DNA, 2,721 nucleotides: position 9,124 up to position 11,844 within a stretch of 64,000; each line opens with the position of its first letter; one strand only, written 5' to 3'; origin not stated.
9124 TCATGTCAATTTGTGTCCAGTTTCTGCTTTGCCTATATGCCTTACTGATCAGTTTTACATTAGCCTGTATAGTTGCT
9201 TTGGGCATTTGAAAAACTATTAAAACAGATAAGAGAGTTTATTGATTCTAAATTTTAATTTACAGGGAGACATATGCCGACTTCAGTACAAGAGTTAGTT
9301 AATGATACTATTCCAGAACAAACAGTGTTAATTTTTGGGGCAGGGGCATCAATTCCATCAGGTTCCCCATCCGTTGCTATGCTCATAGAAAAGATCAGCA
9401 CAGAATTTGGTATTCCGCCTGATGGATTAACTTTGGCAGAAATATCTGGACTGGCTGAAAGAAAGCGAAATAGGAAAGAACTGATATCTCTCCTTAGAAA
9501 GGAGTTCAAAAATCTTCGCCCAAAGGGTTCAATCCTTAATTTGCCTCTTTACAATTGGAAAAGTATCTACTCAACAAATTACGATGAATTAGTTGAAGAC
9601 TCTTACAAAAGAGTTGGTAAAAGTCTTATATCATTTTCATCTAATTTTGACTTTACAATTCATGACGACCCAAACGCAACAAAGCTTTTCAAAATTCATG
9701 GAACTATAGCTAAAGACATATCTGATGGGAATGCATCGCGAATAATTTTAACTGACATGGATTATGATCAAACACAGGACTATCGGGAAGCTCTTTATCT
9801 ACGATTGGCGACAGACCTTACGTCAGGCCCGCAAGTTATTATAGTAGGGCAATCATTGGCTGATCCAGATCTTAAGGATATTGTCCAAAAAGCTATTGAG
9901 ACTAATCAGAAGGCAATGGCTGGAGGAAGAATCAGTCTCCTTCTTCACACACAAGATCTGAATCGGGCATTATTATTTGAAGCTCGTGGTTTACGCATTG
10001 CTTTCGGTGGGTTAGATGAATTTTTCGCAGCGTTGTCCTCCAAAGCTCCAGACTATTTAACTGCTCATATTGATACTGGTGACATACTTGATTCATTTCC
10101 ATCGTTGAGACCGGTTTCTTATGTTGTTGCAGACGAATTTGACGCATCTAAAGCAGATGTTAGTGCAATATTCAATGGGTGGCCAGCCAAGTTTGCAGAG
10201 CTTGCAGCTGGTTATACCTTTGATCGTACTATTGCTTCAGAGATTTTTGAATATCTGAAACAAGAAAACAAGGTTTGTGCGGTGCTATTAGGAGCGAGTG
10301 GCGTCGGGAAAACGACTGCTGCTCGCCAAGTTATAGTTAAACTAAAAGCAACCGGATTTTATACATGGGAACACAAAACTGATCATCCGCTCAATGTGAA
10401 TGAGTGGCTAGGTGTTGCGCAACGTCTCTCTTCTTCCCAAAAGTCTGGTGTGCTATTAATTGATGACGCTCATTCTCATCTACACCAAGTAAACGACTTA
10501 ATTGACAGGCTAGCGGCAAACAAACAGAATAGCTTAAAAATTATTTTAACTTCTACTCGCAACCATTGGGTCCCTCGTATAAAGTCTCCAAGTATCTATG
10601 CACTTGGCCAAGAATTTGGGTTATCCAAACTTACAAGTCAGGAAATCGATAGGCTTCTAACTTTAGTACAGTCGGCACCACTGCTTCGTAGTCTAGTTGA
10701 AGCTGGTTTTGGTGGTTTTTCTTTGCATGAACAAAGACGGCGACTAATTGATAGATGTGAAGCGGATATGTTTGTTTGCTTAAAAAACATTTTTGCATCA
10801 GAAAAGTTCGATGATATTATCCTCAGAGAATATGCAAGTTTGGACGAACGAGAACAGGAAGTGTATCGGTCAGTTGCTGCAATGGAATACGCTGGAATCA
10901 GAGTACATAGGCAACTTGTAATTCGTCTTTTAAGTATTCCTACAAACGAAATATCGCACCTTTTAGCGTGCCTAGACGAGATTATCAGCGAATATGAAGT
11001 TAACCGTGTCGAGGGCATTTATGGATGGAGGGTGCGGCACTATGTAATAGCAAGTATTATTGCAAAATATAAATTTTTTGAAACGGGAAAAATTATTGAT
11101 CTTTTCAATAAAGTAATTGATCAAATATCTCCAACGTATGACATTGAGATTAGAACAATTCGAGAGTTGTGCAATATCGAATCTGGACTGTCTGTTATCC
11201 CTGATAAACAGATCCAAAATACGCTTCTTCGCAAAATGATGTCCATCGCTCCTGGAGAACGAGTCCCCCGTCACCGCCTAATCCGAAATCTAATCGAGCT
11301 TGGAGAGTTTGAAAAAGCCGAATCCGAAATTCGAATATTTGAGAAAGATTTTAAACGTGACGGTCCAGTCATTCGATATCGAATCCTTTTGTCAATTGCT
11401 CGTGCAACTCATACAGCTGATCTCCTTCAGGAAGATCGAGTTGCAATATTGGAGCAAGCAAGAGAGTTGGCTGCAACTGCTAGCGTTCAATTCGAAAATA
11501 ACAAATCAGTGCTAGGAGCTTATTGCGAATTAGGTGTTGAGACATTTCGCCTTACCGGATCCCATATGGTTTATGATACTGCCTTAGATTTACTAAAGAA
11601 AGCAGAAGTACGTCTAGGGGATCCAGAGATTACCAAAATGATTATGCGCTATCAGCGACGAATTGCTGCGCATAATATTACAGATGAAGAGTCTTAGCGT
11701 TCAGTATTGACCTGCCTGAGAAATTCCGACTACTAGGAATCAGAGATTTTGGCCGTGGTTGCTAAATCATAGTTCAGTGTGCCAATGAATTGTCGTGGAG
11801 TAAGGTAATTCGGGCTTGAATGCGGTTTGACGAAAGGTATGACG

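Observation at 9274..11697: AT-rich SIR2-STAND NTPase (Avs5-like architecture) immediately downstream of the CDI module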

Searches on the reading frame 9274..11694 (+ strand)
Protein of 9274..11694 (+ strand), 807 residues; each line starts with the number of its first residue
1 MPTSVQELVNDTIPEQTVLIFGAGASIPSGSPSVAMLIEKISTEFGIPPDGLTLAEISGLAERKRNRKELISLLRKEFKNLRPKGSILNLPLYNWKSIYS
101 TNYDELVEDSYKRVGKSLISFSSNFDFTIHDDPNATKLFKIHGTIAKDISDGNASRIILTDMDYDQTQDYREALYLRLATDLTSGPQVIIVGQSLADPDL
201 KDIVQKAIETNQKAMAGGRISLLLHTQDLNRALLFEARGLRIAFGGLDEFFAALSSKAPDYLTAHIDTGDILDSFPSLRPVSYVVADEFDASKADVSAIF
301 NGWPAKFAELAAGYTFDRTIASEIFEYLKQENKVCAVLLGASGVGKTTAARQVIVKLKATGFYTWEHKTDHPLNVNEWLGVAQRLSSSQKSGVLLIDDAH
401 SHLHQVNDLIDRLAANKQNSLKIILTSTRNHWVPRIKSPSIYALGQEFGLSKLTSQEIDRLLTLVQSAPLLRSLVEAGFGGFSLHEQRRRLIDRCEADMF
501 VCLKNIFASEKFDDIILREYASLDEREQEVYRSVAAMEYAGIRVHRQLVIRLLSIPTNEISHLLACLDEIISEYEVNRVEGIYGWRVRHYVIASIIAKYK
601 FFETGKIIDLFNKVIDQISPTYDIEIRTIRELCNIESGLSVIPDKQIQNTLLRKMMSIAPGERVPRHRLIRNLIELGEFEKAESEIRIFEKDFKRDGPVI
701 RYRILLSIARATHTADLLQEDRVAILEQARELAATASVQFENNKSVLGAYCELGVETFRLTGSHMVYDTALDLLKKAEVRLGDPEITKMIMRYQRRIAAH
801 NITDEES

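Call 5: search_protein_families(library=pfam, proteins=[window:9274-11694:+], max_evalue=1)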
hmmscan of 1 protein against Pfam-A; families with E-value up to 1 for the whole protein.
window:9274-11694:+ (807 aa): 14 families
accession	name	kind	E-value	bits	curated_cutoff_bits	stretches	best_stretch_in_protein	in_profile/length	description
PF13289.12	SIR2_2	-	6.2e-20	72.2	24.5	1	97-241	2-139/141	SIR2-like domain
PF25199.1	nSTAND_NTPase5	-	1.3e-14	54.7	34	1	300-433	4-138/145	Novel STAND NTPase 5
PF20720.3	nSTAND3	-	5e-07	30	27.2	1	325-432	11-114/155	Novel STAND NTPase 3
PF13401.12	AAA_22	-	1.5e-05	25.7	27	2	332-357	4-29/130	AAA domain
PF13173.12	AAA_14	-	3.9e-05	24.1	27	1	336-429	5-99/129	AAA domain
PF00004.35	AAA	-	0.00019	22.4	21.2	1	337-429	2-110/131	ATPase family associated with various cellular activities (AAA)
PF01637.24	ATPase_2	-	0.0063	16.8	33.2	1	322-364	9-54/225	ATPase domain predominantly from Archaea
PF13191.12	AAA_16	-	0.019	15.9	32.6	1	332-370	23-61/167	AAA ATPase domain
PF14559.12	TPR_19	-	0.027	15.2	25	1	651-685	13-47/68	Tetratricopeptide repeat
PF05729.18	NACHT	-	0.046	14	26.7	1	337-363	4-30/167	NACHT domain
PF03266.21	NTPase_1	-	0.061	13.6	23.9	1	338-367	4-38/168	NTPase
PF01656.29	CbiA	-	0.12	12.8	25.4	1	337-414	3-66/125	CobQ/CobB/MinD/ParA nucleotide binding domain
PF05673.19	DUF815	-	0.13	11.8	23.8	1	304-435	24-157/249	Protein of unknown function (DUF815)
PF00931.28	NB-ARC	-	0.16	11.7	23.5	1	324-359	8-44/248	NB-ARC domain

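Call 6: search_protein_families(library=padloc, proteins=[window:9274-11694:+], max_evalue=1)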
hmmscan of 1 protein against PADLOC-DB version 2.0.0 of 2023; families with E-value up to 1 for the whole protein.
window:9274-11694:+ (807 aa): 18 families
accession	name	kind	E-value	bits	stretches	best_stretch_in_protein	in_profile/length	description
PDLC00407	ThsA1|ThsA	-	6.7e-20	69.2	1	6-206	11-207/478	STALD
PDLC00409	ThsA1|ThsA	-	3.2e-12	44.3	1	5-212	11-214/242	STALD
PDLC03856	LmuA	-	1.4e-08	32.4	1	90-207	110-217/433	-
PDLC04968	PDC-S25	-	3.7e-08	30.8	1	94-209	139-243/517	-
PDLC04967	PDC-S25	-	3.5e-07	27.6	1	96-206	147-250/528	-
PDLC04791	PDC-S01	-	3.3e-06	24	1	316-427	2-119/395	-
PDLC02795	SspF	-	6.4e-05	19.8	1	320-417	42-141/560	SspF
PDLC02183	Dsr1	-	6.7e-05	18.8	1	100-203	125-226/1275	-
PDLC04789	PDC-S01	-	0.00095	16.3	1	317-428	3-109/375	-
PDLC02408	Aga_SIR2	-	0.0011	16.2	0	15-43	6-34/343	Class II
PDLC04087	SIR2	-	0.0013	15.6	1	4-45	6-47/343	-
PDLC04606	PDC-M37B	-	0.0031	14.8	1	323-358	164-199/390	-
PDLC05079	PDC-S73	-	0.0045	13.8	1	331-363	189-221/752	-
PDLC02796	SspF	-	0.0048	14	1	287-368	8-83/525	SspF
PDLC04092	SIR2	-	0.0058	14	1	6-44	9-47/318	-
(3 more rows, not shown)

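Call 7: search_protein_families(library=ncbifam, proteins=[window:9274-11694:+], max_evalue=1)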
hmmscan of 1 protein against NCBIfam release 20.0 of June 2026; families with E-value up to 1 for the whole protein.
window:9274-11694:+ (807 aa): 3 families
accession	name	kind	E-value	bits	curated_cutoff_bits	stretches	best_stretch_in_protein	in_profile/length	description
TIGR04291.1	arsen_driv_ArsA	equivalog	0.0028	16.4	650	1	318-373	305-360/565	arsenical pump-driving ATPase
NF010248.0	PRK13695.1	equivalog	0.0092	15.7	156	1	337-370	7-45/180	NTPase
NF011525.0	PRK14964.1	equivalog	0.03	13.1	554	1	337-357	39-59/493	DNA polymerase III subunits gamma and tau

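Call 9: search_solved_structures(query=window:9274-11694:+, max_evalue=1, show_alignments=3)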
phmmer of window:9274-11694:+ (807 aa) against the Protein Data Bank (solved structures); distinct sequences matched with E-value up to 1: 11.
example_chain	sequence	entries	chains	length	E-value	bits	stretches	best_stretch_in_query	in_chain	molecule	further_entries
8zsf_D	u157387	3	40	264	3.5e-14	55.5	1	7-206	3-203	Sir2 family NAD-dependent protein deacetylase | KomC, SIR2 domain protein, NADase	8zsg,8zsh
9xvc_H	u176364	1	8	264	3.3e-13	52.3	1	7-206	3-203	KomC(H146N), a SIR2-domain NADase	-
8zsi_E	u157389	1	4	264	6.4e-13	51.3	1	7-206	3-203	Sir2 family NAD-dependent protein deacetylase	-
9v0g_E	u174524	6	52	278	1.7e-07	33.4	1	19-217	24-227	NAD-dependent protein deacetylase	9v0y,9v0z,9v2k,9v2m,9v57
8wc0_A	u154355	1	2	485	2.9e-05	26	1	17-206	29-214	NAD(+) hydrolase ThsA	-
6lhx_A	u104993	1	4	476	5e-05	25.2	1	6-206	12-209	ThsA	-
9v12_i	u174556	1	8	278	5e-05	25.2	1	19-217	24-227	NAD-dependent protein deacetylase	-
9jap_A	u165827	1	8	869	6.9e-05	24.8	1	67-204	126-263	SIR2-like domain-containing protein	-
8bto_A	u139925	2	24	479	0.0006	21.6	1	6-206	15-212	NAD(+) hydrolase ThsA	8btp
7uxt_B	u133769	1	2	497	0.0012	20.6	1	18-204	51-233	USG protein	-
3vx4_A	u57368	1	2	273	0.085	14.5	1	283-354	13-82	Putative ABC transporter, ATP-binding protein ComA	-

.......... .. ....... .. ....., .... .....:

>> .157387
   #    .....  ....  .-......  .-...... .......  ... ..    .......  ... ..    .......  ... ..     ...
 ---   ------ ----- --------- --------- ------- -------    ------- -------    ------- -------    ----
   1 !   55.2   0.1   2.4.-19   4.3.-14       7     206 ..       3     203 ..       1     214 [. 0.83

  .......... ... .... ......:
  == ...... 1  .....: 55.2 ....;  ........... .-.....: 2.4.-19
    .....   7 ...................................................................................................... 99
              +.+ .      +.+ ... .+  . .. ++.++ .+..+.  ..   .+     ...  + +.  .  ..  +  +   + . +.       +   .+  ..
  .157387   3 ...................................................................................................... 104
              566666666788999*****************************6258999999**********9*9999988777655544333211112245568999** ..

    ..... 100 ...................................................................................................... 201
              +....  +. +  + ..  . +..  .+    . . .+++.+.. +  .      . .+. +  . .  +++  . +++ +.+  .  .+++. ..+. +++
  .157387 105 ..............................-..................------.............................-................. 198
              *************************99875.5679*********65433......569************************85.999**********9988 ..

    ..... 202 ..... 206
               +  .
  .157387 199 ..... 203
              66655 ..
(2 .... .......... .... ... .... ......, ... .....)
